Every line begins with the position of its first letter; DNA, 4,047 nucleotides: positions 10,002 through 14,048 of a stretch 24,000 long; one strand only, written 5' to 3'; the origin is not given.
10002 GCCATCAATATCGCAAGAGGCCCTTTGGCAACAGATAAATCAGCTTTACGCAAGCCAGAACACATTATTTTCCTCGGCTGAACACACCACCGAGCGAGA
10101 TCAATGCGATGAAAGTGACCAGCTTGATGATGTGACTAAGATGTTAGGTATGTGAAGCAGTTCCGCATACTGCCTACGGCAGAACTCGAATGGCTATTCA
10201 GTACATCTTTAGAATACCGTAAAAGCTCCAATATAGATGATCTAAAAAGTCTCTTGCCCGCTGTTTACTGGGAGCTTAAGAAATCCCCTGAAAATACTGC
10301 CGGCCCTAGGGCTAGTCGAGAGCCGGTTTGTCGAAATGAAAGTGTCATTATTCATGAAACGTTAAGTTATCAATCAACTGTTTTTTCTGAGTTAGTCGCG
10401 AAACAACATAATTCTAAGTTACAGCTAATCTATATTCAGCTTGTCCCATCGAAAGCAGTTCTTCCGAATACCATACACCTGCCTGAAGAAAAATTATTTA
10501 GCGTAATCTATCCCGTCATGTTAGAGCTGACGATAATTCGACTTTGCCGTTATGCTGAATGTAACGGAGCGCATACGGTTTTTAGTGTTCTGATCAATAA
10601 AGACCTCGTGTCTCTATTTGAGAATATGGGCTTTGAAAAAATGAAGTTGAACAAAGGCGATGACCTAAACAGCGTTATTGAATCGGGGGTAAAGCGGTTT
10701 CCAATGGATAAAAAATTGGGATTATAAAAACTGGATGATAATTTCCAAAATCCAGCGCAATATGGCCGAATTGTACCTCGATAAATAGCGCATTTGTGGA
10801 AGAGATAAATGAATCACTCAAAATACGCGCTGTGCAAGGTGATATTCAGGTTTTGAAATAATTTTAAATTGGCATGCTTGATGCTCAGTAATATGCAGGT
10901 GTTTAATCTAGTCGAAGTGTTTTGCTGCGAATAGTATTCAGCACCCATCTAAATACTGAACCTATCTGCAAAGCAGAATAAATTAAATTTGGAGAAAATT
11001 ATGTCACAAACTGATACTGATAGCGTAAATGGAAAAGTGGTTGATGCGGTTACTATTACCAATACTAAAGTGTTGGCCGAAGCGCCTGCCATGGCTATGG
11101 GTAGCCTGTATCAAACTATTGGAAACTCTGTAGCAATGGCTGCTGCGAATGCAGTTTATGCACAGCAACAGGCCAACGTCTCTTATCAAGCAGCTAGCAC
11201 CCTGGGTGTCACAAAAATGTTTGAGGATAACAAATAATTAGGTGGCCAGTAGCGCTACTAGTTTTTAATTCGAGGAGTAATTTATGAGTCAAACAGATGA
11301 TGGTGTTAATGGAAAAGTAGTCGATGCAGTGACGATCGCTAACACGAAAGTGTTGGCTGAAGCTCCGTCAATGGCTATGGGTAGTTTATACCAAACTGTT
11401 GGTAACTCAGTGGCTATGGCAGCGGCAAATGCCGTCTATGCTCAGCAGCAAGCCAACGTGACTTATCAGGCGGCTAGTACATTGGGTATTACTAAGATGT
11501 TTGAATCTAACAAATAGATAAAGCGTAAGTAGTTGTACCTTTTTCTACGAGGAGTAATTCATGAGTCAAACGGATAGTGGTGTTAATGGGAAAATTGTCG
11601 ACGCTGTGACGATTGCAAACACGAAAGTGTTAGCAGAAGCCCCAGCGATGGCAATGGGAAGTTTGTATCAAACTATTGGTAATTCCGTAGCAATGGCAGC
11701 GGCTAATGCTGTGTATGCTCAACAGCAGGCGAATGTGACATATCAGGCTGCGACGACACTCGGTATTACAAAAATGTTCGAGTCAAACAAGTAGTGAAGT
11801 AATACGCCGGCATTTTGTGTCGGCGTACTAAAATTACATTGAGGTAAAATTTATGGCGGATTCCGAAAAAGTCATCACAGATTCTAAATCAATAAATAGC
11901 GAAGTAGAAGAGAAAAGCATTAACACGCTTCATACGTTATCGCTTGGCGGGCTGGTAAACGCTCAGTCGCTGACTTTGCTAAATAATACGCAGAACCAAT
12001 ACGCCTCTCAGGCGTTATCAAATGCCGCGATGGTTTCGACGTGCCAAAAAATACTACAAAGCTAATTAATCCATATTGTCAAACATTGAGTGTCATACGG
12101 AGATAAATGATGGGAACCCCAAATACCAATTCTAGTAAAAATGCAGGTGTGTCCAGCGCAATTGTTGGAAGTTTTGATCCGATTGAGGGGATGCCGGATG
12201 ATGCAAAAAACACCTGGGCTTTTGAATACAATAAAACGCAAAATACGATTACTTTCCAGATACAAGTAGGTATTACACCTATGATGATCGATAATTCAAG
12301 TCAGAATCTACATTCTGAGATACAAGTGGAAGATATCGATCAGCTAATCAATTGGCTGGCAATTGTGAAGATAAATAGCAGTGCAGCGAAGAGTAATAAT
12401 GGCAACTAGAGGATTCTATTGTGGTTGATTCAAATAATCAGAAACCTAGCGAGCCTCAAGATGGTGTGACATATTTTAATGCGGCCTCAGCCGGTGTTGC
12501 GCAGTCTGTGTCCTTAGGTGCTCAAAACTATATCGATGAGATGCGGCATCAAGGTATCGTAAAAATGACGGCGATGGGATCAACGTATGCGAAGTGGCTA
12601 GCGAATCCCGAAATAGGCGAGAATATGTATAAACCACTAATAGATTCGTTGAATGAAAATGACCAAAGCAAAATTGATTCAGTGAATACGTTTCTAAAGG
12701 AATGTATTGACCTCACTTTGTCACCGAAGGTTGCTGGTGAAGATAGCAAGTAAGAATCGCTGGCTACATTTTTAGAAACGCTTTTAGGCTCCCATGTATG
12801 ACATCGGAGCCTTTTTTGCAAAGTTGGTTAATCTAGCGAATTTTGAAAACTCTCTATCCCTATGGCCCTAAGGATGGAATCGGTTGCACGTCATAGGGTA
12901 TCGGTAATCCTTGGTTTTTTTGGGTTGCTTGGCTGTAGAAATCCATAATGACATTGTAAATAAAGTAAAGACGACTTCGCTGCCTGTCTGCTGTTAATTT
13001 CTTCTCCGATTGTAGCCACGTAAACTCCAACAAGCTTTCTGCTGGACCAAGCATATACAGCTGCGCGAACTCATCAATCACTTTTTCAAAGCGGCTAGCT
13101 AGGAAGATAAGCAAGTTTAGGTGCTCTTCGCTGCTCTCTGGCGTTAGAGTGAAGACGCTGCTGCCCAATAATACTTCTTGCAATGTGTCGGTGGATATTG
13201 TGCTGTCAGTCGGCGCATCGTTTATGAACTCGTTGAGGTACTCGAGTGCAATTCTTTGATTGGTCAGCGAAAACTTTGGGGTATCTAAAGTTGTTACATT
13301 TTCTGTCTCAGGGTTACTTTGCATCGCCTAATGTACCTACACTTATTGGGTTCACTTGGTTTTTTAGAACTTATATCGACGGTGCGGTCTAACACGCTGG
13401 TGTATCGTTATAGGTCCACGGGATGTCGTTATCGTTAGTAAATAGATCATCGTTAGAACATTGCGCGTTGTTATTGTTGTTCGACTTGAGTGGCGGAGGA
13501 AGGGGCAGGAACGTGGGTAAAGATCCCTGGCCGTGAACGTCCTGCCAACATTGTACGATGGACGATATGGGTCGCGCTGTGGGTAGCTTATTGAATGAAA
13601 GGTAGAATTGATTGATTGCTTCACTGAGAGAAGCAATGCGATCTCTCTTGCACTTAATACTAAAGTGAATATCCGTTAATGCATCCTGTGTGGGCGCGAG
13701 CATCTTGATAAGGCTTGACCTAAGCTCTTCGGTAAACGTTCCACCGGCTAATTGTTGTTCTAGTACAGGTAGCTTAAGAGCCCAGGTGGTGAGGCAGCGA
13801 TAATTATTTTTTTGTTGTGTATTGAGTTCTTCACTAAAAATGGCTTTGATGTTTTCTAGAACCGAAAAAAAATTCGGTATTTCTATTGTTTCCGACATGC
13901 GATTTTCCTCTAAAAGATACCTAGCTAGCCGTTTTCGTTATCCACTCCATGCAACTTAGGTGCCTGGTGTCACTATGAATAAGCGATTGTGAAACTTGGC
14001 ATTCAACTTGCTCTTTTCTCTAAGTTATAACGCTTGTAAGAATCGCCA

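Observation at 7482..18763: Sigma-54-controlled R-body (Reb / 'killing trait') island with five RebB-family genes and a large set of orphan partners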

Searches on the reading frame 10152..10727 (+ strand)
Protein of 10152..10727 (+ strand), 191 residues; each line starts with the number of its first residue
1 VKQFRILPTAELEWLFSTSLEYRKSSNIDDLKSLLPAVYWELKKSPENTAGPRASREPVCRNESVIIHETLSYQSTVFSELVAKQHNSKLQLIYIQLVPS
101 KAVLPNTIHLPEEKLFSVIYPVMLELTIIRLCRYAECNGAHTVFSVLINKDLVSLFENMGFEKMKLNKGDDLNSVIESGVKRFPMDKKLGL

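Call 3: search_protein_families(library=pfam, max_evalue=0.1, proteins=[window:10152-10727:+])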
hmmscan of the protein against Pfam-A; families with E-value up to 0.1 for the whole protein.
window:10152-10727:+ (191 aa): 2 families
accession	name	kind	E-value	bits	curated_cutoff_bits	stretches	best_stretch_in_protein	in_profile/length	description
PF09288.16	UBA_3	-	0.01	16.1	20.4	1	148-165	8-25/55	Fungal ubiquitin-associated domain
PF23541.1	CRF-BP_C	-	0.023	15.5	25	1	115-173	22-80/123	Corticotropin-releasing factor binding protein C-terminal domain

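Call 46: search_protein_families(library=ncbifam, max_evalue=0.01, proteins=[window:10152-10727:+])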
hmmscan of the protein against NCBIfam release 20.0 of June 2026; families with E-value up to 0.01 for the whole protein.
window:10152-10727:+ (191 aa): 0 families

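Call 78: find_homologous_proteins(query=window:10152-10727:+, max_evalue=0.01)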
Query window:10152-10727:+ (191 aa): 1 proteins with E <= 0.01 among 61 candidates.
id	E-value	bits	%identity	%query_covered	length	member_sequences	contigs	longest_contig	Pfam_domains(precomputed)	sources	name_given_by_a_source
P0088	1.3e-120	418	100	100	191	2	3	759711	-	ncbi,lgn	ncbi:hypothetical protein NBRC116494_23860 [Aurantivibrio plasticivorans]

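Call 123: search_protein_families(library=phrogs, max_evalue=0.01, proteins=[window:10152-10727:+])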
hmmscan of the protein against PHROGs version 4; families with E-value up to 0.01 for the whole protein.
window:10152-10727:+ (191 aa): 0 families

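Call 125: search_solved_structures(query=A3, max_evalue=10)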
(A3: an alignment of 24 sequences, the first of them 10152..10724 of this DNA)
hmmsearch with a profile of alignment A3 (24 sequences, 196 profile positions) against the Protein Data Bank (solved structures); distinct sequences matched with E-value up to 10: 1.
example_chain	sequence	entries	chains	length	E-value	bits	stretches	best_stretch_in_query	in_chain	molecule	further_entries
5hei_A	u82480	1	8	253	1.3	11.8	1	149-178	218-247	NfrA2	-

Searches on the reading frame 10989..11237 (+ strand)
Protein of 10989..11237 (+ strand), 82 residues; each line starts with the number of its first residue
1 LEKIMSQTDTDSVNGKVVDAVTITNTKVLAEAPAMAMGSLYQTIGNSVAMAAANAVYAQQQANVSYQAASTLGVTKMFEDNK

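Call 3: search_protein_families(library=pfam, max_evalue=0.1, proteins=[window:10989-11237:+])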
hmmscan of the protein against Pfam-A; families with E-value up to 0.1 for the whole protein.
window:10989-11237:+ (82 aa): 1 family
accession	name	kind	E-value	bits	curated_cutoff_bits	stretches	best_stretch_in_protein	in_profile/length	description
PF11747.13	RebB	-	1.3e-22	80.1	24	1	17-79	1-63/68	Killing trait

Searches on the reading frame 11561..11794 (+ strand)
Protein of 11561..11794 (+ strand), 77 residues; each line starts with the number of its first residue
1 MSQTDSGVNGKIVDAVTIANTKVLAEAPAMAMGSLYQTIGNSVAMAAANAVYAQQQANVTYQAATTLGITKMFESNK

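Call 3: search_protein_families(library=pfam, max_evalue=0.1, proteins=[window:11561-11794:+])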
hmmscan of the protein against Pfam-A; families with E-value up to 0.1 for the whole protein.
window:11561-11794:+ (77 aa): 1 family
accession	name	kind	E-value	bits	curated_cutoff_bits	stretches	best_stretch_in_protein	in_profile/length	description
PF11747.13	RebB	-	2.8e-24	85.4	24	1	12-75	1-64/68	Killing trait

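Call 30: find_related_loci(query=window:11561-11794:+, collection=genome_contigs, flank=10000)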
Query window:11561-11794:+ (77 aa) in genome_contigs; peptide patterns used: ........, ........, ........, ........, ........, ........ (x = any residue, [..] = any of these).
529 stretches matched a pattern; 173 encode a relative of the query (tblastn E <= 1e-3); the best 80 are kept; 75 distinct loci.
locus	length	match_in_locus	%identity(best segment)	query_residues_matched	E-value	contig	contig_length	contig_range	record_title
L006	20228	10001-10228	78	1-77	2e-33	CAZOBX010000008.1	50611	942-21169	MAG TPA_asm: uncultured Kangiella sp. isolate binchicken_co161_149 genome assembly, contig: NODE_19_length_50611_cov_6.1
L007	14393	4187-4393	81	8-76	2e-32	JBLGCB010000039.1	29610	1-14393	MAG: Phenylobacterium sp. isolate 3300055174_78 Ga0535679_0000692, whole genome shotgun sequence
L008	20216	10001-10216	77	4-76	4e-32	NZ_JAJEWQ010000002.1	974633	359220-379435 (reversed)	Planctobacterium marinum strain K7 NODE_2_length_974633_cov_24.131255, whole genome shotgun sequence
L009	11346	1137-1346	93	8-77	9e-32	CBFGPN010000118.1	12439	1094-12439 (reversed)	MAG TPA_asm: uncultured Cellvibrio sp. isolate SRR14536361_metabat2_2 genome assembly, contig: ERZ27321110.2466, whole g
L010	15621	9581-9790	93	8-77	3e-31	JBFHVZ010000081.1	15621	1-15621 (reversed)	MAG: Pseudomonadales bacterium isolate Mix_sand09.2021.07.G.9 k141_440464_length_15621_cov_10.5674, whole genome shotgun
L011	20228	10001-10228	87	2-77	6e-31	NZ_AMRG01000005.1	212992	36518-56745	Idiomarina xiamenensis 10-D-4 contig5, whole genome shotgun sequence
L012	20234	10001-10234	86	1-77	1e-30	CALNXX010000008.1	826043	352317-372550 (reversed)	MAG: uncultured Gammaproteobacteria bacterium isolate HOU_bin.0191 genome assembly, contig: contig_5057, whole genome sh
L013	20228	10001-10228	86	1-76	2e-30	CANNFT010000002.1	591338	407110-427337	uncultured Saccharospirillaceae bacterium isolate 2-1038.fasta genome assembly, contig: NODE_2, whole genome shotgun seq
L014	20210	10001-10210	91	8-77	3e-30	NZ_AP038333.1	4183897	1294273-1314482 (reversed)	Alteromonas sp. D210916BOD_24 chromosome, complete genome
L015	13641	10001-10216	90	6-77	3e-30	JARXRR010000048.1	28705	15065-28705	Chromatiaceae bacterium AAb-1 NODE_69_length_28607_cov_57.220261, whole genome shotgun sequence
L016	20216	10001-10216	88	6-77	4e-30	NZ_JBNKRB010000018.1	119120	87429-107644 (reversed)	MAG: Gynuella sp. isolate B2.bin.5.orig k141_1449947, whole genome shotgun sequence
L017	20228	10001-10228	83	1-77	6e-30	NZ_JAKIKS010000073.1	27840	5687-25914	Shewanella surugensis strain DSM 17177 contig00073, whole genome shotgun sequence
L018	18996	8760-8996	85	1-77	5e-30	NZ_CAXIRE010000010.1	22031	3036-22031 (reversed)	MAG: Rheinheimera texasensis isolate cycles.exp.s115 k99_3583, whole genome shotgun sequence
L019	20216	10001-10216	89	6-77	5e-30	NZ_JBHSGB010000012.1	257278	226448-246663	Rheinheimera marina strain CGMCC 1.15399 velvet_auto_105_12, whole genome shotgun sequence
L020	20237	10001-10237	84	1-77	8e-30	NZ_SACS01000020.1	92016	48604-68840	Rheinheimera riviphila strain KYPC3 NODE_20_length_92016_cov_108, whole genome shotgun sequence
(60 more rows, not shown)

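Call 46: search_protein_families(library=ncbifam, max_evalue=0.01, proteins=[window:11561-11794:+])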
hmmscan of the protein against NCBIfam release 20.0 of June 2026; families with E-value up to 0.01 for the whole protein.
window:11561-11794:+ (77 aa): 0 families

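Call 57: search_solved_structures(query=window:11561-11794:+, max_evalue=1)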
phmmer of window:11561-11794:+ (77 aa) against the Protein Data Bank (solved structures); distinct sequences matched with E-value up to 1: 0.

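Call 123: search_protein_families(library=phrogs, max_evalue=0.01, proteins=[window:11561-11794:+])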
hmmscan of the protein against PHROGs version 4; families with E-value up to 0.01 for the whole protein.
window:11561-11794:+ (77 aa): 1 family
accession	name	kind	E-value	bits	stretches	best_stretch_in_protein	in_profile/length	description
phrog_32040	-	unknown function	2.6e-14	54.2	1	3-73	12-82/118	-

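Call 124: find_related_loci(query=window:11561-11794:+, collection=viral_contigs, flank=8000)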
Query window:11561-11794:+ (77 aa) in viral_contigs; peptide patterns used: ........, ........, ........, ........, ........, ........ (x = any residue, [..] = any of these).
15 stretches matched a pattern, but none encodes a relative of the query by tblastn (E <= 1e-3).

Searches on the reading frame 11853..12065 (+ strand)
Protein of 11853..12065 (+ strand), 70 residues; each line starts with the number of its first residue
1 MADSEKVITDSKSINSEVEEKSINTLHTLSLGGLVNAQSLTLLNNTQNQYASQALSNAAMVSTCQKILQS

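Call 4: search_protein_families(library=pfam, max_evalue=0.1, proteins=[window:11853-12065:+])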
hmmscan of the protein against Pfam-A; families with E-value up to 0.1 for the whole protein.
window:11853-12065:+ (70 aa): 1 family
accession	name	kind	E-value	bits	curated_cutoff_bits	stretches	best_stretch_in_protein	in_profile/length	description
PF18255.9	SAM_DprA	-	0.045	14.2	26.2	1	28-67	8-47/62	DNA processing protein A sterile alpha motif domain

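Call 46: search_protein_families(library=ncbifam, max_evalue=0.01, proteins=[window:11853-12065:+])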
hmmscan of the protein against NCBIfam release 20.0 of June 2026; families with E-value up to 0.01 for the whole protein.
window:11853-12065:+ (70 aa): 0 families

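Call 109: search_protein_families(library=pfam, alignment_id=A5, max_evalue=10)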
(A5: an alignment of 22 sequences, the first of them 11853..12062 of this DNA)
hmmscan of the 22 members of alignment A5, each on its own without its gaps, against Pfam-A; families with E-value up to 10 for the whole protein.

A. member 1, window:11853-12062:+ (70 aa): 2 families
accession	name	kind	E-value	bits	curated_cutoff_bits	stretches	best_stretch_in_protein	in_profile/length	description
PF18255.9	SAM_DprA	-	0.045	14.2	26.2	1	28-67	8-47/62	DNA processing protein A sterile alpha motif domain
PF11747.13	RebB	-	0.32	11.5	24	1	36-69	30-63/68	Killing trait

B. families by the number of members that match (of 22 scanned): 7 families
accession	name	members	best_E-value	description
PF11747.13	RebB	20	3.6e-05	Killing trait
PF06826.17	Asp-Al_Ex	2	0.04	Predicted Permease Membrane Region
PF03033.26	Glyco_transf_28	2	0.068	Glycosyltransferase family 28 N-terminal domain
PF18255.9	SAM_DprA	1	0.045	DNA processing protein A sterile alpha motif domain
PF14757.11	NSP2-B_epitope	1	0.046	Immunogenic region of nsp2 protein of arterivirus polyprotein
PF25699.1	AcrF8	1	0.05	Anti-CRISPR protein AcrF8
PF14418.11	OHA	1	0.068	OST-HTH Associated domain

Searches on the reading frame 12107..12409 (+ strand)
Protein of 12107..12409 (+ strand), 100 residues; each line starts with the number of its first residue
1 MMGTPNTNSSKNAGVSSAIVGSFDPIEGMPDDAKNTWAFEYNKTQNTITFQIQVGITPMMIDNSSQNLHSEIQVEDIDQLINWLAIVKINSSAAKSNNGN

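Call 4: search_protein_families(library=pfam, max_evalue=0.1, proteins=[window:12107-12409:+])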
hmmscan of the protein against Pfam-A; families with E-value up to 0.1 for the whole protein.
window:12107-12409:+ (100 aa): 1 family
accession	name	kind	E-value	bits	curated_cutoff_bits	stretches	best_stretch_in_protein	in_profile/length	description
PF20195.4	DUF6558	-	0.0069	16.9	24.1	1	34-85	48-93/140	Phage tail protein N-terminal domain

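Call 123: search_protein_families(library=phrogs, max_evalue=0.01, proteins=[window:12107-12409:+])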
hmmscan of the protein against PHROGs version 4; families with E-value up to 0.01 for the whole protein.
window:12107-12409:+ (100 aa): 0 families

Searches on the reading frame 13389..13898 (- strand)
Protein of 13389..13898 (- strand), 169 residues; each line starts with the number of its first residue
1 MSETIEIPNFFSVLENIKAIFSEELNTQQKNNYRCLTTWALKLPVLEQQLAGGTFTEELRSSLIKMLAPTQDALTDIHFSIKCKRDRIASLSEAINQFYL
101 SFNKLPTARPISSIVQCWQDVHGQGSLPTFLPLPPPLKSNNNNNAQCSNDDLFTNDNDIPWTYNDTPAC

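Call 4: search_protein_families(library=pfam, max_evalue=0.1, proteins=[window:13389-13898:-])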
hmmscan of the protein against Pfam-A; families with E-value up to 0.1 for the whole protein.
window:13389-13898:- (169 aa): 1 family
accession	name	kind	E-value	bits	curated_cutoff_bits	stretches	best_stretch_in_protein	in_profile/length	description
PF24236.1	Tea_helical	-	0.095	13.2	27.1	0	74-109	11-46/64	Telomere ends associated alpha-helical domain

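Call 46: search_protein_families(library=ncbifam, max_evalue=0.01, proteins=[window:13389-13898:-])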
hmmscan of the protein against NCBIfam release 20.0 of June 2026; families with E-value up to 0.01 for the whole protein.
window:13389-13898:- (169 aa): 0 families

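Call 123: search_protein_families(library=phrogs, max_evalue=0.01, proteins=[window:13389-13898:-])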
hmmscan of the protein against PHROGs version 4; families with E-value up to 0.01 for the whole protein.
window:13389-13898:- (169 aa): 0 families
